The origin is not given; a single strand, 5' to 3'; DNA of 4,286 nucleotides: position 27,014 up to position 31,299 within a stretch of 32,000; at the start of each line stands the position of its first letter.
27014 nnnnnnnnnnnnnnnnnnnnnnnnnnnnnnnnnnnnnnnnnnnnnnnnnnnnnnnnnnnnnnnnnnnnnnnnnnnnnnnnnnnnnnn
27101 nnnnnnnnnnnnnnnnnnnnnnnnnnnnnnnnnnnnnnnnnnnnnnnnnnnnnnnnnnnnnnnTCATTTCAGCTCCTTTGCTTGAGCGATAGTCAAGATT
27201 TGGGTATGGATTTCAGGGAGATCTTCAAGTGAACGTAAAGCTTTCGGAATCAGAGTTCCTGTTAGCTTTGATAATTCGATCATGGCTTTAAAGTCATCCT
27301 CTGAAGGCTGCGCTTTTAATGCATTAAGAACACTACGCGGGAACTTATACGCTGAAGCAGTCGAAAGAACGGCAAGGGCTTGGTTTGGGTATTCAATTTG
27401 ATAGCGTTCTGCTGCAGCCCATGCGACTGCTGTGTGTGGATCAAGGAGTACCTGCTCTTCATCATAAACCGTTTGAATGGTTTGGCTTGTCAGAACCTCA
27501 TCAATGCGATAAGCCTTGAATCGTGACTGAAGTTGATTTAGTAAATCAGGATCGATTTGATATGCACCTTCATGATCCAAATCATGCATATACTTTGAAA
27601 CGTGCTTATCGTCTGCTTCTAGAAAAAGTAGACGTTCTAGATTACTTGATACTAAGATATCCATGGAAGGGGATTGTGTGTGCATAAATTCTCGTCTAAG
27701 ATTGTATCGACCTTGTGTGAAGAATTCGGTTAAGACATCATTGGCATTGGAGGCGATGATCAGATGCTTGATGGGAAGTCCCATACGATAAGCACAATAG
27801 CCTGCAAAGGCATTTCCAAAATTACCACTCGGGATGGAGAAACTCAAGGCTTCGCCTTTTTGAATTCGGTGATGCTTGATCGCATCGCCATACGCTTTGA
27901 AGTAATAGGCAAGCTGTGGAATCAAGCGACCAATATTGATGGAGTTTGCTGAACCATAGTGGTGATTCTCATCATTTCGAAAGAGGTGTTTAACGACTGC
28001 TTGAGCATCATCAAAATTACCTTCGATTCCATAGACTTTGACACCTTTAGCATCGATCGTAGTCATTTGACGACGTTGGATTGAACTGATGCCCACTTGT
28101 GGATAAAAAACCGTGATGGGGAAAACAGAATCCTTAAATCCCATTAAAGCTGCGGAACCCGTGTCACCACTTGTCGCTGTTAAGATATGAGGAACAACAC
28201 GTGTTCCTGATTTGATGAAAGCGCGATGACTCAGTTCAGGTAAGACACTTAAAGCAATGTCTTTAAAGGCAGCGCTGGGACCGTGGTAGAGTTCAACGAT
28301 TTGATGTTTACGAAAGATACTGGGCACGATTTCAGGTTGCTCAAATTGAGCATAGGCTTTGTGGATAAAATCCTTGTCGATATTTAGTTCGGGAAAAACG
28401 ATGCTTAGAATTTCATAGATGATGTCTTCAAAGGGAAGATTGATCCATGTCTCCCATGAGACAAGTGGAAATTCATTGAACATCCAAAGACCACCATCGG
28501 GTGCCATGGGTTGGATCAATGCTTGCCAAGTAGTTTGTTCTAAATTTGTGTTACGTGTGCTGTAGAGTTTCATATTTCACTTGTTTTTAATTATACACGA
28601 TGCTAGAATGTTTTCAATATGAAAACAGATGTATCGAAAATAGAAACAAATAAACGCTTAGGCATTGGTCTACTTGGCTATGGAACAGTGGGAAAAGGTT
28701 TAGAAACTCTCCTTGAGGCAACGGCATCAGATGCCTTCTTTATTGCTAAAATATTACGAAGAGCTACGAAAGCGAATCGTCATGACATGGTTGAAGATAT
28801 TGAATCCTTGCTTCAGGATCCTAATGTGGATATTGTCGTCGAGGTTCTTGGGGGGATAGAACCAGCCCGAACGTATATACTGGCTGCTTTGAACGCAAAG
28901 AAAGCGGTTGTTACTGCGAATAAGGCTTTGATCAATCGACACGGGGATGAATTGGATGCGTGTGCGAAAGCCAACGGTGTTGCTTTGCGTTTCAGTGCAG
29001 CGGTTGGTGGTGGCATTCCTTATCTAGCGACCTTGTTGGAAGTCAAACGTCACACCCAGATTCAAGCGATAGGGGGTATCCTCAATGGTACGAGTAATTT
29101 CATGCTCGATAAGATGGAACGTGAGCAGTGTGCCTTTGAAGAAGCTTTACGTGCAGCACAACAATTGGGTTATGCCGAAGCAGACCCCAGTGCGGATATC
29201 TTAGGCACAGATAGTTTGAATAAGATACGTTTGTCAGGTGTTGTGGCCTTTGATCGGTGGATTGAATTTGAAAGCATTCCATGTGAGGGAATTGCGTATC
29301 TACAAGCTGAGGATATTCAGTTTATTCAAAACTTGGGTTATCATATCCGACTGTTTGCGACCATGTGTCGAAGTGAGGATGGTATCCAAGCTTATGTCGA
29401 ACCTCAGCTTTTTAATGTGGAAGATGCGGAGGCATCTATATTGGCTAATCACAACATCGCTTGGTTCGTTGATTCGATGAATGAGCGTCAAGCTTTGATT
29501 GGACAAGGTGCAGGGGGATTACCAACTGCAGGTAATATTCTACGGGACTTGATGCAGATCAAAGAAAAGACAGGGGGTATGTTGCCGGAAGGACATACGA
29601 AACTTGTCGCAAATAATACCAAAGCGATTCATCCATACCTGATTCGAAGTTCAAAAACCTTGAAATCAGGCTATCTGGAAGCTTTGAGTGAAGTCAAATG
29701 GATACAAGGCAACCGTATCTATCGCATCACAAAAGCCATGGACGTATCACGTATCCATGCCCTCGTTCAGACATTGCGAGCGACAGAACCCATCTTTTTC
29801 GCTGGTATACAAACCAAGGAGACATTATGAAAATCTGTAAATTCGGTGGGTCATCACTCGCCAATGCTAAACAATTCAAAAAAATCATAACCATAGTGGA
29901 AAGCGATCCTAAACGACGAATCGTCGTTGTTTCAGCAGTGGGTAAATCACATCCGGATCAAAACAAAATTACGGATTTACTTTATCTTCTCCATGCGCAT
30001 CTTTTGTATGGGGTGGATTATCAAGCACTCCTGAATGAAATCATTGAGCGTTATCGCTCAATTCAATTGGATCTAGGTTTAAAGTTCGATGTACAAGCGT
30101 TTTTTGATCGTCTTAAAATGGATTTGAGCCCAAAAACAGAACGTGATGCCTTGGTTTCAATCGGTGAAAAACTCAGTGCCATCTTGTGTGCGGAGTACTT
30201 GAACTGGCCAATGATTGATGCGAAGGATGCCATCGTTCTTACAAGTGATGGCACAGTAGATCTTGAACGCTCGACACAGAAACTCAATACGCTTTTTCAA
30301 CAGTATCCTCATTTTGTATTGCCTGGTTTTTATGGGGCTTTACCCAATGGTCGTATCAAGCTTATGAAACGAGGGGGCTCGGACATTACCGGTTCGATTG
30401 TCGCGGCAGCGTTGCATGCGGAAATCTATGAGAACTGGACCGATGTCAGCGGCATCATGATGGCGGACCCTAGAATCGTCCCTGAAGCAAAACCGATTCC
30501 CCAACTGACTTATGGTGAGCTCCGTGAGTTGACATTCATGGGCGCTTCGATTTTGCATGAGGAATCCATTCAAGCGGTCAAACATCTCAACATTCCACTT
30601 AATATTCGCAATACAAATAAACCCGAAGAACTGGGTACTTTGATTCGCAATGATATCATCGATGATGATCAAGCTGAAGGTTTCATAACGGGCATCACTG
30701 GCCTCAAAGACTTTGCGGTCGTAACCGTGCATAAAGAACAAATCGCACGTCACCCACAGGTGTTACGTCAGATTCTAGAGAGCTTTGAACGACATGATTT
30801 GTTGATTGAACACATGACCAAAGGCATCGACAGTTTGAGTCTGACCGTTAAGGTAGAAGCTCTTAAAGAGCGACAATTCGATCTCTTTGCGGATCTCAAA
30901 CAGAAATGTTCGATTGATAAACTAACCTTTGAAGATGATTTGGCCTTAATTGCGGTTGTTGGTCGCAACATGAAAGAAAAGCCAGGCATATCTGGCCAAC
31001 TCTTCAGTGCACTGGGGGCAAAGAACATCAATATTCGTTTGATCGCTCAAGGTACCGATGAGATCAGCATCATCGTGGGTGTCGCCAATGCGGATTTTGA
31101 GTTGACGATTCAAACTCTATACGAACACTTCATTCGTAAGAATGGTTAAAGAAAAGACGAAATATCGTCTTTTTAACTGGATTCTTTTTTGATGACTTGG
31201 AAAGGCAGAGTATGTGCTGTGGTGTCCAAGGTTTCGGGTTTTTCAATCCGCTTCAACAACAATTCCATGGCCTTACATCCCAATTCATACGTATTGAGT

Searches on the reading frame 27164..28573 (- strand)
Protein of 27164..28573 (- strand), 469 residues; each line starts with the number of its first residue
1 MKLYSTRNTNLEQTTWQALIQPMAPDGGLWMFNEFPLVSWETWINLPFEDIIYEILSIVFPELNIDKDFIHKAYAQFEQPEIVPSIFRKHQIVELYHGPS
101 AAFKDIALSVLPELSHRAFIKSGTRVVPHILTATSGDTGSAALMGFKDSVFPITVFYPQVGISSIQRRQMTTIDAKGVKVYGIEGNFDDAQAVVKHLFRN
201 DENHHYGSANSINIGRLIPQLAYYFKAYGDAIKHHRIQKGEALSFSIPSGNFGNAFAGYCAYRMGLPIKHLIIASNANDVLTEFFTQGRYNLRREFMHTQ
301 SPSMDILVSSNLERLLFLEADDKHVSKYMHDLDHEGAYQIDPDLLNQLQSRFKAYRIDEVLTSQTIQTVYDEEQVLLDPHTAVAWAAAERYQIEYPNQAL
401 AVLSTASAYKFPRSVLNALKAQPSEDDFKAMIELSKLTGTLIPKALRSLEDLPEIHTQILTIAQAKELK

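Call 54: search_protein_families(library=pfam, proteins=[window:27164-28573:-], max_evalue=0.00001)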
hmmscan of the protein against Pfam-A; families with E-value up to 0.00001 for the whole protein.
window:27164-28573:- (469 aa): 3 families
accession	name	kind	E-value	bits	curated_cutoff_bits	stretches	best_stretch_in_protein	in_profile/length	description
PF00291.31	PALP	-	4.1e-11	43.2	35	1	96-398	30-286/295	Pyridoxal-phosphate dependent enzyme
PF14821.11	Thr_synth_N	-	1.2e-07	32.2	25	1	4-67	3-68/79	Threonine synthase N terminus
PF24857.1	THR4_C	-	5e-07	30.2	27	1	381-438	1-62/85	Threonine synthase, C-terminal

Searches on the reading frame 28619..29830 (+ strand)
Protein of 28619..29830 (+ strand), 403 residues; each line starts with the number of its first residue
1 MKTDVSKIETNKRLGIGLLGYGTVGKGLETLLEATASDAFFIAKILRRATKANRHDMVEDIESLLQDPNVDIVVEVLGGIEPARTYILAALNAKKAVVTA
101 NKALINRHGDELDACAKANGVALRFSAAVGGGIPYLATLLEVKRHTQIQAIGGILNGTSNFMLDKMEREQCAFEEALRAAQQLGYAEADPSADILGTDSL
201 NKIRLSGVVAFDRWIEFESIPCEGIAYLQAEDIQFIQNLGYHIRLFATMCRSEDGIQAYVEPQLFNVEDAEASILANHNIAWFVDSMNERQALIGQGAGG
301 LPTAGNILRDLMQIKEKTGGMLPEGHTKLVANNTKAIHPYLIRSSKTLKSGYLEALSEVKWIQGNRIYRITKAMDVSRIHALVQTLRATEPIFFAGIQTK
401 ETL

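Call 54: search_protein_families(library=pfam, proteins=[window:28619-29830:+], max_evalue=0.00001)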
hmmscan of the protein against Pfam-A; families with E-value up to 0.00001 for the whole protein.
window:28619-29830:+ (403 aa): 2 families
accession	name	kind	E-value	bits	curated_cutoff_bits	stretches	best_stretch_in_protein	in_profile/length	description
PF00742.24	Homoserine_dh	-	8.5e-44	149.9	22.9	1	134-312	1-173/173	Homoserine dehydrogenase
PF03447.22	NAD_binding_3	-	6.3e-16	59.6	24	1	20-125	1-115/116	Homoserine dehydrogenase, NAD binding domain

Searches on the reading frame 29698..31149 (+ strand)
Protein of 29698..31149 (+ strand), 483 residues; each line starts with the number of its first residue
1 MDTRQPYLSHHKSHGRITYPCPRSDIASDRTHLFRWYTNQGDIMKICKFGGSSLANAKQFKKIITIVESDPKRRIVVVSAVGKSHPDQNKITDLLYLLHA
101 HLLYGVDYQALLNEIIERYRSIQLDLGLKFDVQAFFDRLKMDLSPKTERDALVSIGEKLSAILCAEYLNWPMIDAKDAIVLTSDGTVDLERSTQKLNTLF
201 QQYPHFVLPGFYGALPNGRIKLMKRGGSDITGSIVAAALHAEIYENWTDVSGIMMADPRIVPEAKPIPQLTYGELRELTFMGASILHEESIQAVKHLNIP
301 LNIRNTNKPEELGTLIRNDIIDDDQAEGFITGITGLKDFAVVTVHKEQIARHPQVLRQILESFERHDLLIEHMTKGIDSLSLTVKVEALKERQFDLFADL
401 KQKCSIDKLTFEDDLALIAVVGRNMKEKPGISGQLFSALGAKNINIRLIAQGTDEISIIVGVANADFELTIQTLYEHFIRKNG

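Call 54: search_protein_families(library=pfam, proteins=[window:29698-31149:+], max_evalue=0.00001)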
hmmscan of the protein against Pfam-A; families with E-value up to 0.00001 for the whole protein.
window:29698-31149:+ (483 aa): 3 families
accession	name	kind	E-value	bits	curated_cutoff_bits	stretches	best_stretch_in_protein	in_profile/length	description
PF00696.33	AA_kinase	-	5.5e-36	124.9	24.9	1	45-305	3-234/234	Amino acid kinase family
PF22468.2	ACT_9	-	2.5e-21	75.6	27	1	418-478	1-61/61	ACT domain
PF01842.31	ACT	-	4.4e-06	26.8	27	0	425-460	7-44/66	ACT domain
